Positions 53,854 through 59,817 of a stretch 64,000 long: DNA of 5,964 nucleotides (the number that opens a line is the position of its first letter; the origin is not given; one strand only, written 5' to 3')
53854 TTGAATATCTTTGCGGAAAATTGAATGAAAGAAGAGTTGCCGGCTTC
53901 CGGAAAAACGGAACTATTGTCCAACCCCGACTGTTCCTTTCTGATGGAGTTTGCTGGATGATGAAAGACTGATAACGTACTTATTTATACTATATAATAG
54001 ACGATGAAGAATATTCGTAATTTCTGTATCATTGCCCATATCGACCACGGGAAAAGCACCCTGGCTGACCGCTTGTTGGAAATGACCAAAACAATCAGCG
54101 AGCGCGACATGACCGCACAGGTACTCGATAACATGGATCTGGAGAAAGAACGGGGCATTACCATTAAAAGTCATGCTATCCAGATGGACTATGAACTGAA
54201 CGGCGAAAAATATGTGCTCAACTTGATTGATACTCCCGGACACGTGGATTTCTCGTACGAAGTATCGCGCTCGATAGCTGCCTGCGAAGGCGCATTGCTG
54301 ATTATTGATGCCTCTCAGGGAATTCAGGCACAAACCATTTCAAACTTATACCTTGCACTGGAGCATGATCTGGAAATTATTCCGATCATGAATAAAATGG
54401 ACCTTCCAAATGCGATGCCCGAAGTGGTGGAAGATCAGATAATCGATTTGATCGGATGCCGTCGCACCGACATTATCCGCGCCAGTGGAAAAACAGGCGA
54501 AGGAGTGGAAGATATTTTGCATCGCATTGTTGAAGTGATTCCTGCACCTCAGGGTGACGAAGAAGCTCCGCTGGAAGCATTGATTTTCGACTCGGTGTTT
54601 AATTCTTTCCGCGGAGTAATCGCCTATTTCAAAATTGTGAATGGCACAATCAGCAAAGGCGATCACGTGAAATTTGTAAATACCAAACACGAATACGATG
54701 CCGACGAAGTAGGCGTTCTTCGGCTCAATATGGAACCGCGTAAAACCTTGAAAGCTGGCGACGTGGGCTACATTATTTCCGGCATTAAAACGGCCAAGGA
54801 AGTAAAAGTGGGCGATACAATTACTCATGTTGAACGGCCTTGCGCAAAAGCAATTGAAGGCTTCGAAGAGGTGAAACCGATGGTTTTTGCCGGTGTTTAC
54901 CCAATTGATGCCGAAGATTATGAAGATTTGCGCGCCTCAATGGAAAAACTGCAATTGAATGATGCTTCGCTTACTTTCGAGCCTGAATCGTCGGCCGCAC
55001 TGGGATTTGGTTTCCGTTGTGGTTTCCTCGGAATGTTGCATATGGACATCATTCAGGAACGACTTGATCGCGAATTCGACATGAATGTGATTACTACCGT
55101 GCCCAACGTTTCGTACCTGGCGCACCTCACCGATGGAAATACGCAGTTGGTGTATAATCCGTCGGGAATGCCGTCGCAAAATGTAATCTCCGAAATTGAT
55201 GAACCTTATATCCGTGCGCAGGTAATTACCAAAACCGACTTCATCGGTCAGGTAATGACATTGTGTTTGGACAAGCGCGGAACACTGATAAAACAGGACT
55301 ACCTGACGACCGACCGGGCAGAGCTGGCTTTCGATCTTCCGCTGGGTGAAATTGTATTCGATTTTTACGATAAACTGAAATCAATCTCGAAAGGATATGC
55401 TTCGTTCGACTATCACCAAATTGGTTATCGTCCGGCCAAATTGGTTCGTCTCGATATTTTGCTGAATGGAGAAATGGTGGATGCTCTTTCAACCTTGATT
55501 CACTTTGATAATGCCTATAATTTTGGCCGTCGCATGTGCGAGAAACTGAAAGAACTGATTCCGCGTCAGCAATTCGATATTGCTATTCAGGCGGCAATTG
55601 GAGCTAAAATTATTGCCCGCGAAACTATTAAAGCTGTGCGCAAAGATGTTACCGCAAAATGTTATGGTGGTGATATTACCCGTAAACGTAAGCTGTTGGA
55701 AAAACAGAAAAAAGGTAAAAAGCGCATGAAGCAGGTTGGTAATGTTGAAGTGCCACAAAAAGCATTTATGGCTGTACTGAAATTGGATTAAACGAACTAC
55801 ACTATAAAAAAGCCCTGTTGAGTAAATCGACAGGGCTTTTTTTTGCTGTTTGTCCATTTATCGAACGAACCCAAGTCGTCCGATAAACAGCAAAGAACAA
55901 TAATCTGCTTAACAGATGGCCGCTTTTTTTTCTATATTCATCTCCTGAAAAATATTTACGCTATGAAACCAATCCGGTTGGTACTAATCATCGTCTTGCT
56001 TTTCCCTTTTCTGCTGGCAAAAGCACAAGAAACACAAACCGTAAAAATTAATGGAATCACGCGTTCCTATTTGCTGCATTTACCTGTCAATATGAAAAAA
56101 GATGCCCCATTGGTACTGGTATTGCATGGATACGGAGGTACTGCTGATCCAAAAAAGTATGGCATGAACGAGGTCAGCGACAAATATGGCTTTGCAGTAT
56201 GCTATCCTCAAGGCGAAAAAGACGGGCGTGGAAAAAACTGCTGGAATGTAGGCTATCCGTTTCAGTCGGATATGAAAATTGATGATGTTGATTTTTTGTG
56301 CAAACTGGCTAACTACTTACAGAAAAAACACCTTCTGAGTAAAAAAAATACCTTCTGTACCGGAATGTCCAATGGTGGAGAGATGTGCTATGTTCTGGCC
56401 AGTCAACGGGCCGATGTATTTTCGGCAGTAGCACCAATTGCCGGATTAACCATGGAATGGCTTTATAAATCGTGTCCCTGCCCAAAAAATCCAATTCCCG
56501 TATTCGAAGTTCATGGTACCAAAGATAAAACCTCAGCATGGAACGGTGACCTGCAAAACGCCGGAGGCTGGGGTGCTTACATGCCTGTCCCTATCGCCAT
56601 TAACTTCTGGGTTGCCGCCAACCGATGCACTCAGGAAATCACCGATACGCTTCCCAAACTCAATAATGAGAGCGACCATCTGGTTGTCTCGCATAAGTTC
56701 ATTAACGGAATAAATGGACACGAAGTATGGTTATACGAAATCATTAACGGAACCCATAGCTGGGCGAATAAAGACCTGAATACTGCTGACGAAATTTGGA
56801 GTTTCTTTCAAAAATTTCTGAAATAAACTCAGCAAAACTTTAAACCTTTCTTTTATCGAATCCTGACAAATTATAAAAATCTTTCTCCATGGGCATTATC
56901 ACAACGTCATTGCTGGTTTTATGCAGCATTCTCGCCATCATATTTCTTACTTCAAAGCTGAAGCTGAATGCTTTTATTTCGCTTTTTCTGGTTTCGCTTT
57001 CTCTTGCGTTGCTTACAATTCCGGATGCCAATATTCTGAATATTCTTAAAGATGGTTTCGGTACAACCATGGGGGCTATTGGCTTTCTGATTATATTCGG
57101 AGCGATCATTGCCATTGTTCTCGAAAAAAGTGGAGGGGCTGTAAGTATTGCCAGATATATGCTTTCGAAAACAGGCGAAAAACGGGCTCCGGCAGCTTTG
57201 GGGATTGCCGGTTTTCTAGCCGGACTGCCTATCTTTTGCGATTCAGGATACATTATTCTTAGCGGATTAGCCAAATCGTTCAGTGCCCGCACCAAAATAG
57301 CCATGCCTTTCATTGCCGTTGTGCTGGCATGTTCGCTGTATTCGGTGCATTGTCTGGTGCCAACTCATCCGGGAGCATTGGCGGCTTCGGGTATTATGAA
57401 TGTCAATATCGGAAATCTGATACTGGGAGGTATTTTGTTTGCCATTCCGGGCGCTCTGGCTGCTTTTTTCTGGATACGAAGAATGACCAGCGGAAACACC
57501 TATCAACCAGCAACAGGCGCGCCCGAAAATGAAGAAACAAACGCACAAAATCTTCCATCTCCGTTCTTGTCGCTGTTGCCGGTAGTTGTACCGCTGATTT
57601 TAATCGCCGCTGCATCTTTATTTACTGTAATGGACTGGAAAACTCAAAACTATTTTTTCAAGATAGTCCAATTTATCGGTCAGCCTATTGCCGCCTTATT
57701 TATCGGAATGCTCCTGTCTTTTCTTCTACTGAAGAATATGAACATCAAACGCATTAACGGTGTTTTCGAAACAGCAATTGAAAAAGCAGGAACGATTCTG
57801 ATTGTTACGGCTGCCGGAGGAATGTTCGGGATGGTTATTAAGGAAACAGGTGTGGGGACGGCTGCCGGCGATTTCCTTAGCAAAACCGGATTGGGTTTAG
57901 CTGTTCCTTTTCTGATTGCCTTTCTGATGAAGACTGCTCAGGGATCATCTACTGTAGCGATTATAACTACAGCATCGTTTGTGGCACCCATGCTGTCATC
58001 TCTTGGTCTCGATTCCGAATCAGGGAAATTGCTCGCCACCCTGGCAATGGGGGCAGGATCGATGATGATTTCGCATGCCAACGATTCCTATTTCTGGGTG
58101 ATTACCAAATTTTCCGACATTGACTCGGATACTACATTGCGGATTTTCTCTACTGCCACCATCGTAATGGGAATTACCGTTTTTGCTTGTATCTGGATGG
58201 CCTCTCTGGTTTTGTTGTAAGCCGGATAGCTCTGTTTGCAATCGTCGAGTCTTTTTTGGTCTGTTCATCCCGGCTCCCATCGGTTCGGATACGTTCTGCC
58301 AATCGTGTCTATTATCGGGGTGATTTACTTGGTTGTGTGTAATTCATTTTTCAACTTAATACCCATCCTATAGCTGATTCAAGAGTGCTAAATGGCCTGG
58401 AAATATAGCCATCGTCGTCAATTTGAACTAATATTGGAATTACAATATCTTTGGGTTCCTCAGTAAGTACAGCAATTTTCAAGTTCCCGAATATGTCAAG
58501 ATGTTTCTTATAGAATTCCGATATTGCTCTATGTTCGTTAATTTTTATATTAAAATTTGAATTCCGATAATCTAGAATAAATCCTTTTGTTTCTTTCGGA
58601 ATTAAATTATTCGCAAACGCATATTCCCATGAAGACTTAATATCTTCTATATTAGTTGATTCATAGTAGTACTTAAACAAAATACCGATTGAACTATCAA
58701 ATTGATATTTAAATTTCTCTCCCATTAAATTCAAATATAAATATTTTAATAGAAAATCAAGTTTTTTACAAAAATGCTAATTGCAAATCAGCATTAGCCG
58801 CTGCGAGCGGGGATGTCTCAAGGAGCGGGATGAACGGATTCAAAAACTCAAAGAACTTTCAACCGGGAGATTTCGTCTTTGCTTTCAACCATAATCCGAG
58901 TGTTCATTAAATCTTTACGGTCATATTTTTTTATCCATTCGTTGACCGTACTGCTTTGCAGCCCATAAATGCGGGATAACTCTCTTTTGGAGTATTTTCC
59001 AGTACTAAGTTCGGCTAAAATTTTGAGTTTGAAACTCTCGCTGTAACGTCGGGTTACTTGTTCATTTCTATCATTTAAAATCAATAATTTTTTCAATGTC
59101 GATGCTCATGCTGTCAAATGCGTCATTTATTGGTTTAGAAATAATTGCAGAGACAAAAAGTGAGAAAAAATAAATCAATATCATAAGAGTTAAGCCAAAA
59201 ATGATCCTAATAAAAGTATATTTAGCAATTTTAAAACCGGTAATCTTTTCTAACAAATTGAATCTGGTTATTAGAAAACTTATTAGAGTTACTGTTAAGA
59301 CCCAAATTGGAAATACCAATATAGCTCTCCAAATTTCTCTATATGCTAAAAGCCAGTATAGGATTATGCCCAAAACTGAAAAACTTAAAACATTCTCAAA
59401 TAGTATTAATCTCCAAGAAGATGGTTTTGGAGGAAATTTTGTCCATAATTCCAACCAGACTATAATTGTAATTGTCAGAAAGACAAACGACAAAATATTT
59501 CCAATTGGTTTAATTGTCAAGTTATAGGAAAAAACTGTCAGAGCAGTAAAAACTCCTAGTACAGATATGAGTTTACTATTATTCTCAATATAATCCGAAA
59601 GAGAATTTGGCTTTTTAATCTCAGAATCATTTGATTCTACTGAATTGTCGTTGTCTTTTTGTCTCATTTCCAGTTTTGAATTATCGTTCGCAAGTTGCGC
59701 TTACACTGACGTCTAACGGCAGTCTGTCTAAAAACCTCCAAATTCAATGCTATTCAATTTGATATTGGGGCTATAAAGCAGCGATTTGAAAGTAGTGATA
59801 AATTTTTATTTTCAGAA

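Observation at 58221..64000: attC-like palindromes chained across minus-strand gene modules: candidate integron-type cassette array with no integrase in view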

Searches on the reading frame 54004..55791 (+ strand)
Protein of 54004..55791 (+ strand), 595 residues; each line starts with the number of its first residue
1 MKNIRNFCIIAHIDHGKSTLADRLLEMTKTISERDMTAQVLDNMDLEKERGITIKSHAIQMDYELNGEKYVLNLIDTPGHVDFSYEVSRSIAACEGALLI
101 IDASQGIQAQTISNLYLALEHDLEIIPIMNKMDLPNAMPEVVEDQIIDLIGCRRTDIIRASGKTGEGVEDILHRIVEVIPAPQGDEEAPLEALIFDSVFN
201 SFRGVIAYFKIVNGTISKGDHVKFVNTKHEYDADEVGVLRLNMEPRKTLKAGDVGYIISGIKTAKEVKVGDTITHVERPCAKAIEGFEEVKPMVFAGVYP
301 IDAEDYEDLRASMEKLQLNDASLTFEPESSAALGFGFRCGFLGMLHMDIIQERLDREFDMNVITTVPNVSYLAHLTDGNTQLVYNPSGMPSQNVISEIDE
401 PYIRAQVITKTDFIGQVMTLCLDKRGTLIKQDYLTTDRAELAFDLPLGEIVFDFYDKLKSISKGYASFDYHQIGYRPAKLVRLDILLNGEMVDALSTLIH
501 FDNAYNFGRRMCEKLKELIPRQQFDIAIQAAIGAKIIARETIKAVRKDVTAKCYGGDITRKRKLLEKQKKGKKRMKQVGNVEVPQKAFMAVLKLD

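Call 17: find_encoding_contigs(protein=window:54004-55791:+, flank=10000, max_places=5)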
Protein window:54004-55791:+ (595 aa): no gene with exactly this product is on record in the collection.

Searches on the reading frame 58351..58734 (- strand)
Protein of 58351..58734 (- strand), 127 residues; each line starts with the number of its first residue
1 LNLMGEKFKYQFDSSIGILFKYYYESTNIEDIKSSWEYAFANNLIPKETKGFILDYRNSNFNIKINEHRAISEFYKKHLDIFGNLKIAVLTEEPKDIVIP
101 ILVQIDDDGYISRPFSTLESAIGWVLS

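Call 45: search_protein_families(library=pfam, proteins=[window:58351-58734:-], max_evalue=0.01)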
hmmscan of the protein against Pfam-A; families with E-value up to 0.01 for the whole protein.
window:58351-58734:- (127 aa): 0 families

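Call 76: search_protein_families(library=padloc, proteins=[window:58351-58734:-], max_evalue=0.01)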
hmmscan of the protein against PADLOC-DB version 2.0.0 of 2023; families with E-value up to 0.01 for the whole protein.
window:58351-58734:- (127 aa): 0 families

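Call 77: search_protein_families(library=ncbifam, proteins=[window:58351-58734:-], max_evalue=0.01)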
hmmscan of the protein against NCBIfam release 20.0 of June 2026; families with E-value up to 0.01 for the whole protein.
window:58351-58734:- (127 aa): 0 families

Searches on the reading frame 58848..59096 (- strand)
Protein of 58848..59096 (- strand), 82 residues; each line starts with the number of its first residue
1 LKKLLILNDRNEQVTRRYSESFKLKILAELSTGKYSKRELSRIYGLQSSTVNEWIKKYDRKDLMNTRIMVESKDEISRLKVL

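Call 45: search_protein_families(library=pfam, proteins=[window:58848-59096:-], max_evalue=0.01)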
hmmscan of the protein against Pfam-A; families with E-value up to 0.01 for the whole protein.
window:58848-59096:- (82 aa): 8 families
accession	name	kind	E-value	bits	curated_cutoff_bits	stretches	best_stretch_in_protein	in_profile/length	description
PF01527.26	HTH_Tnp_1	-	3.5e-09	37.2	24.1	1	15-81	4-72/75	Transposase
PF13518.12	HTH_28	-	3.2e-05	24.4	25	1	22-60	1-38/52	Helix-turn-helix domain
PF13551.12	HTH_29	-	0.00076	20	28.1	1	24-64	2-45/64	Winged helix-turn helix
PF04218.19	CENP-B_N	-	0.00094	19.2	21.2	1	23-57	12-45/53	CENP-B N-terminal DNA-binding domain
PF06056.18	Terminase_5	-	0.0014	18.9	20.3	1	34-66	13-45/58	Putative ATPase subunit of terminase (gpP-like)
PF13384.12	HTH_23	-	0.0026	18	24.6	1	23-59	7-42/50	Homeodomain-like domain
PF13542.12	HTH_Tnp_ISL3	-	0.0049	16.7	27.4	1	16-58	10-50/51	Helix-turn-helix domain of transposase family ISL3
PF13412.12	HTH_24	-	0.0094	15.9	21.9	0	23-57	5-40/48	Winged helix-turn-helix DNA-binding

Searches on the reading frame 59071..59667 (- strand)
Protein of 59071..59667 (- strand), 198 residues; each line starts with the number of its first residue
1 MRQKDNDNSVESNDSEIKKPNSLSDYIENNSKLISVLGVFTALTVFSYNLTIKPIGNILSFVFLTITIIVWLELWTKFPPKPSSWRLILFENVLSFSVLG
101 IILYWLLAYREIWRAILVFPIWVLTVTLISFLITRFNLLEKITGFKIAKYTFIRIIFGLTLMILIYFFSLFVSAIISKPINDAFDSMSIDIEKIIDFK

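Call 45: search_protein_families(library=pfam, proteins=[window:59071-59667:-], max_evalue=0.01)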
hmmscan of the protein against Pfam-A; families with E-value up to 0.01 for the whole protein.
window:59071-59667:- (198 aa): 0 families

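Call 76: search_protein_families(library=padloc, proteins=[window:59071-59667:-], max_evalue=0.01)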
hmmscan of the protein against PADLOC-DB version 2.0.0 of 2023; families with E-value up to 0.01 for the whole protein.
window:59071-59667:- (198 aa): 0 families

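Call 77: search_protein_families(library=ncbifam, proteins=[window:59071-59667:-], max_evalue=0.01)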
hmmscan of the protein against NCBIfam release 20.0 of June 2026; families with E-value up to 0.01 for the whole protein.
window:59071-59667:- (198 aa): 1 family
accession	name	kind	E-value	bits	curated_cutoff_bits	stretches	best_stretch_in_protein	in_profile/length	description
NF002707.0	PRK02509.1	equivalog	0.0028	15.6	949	1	17-166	160-305/983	hypothetical protein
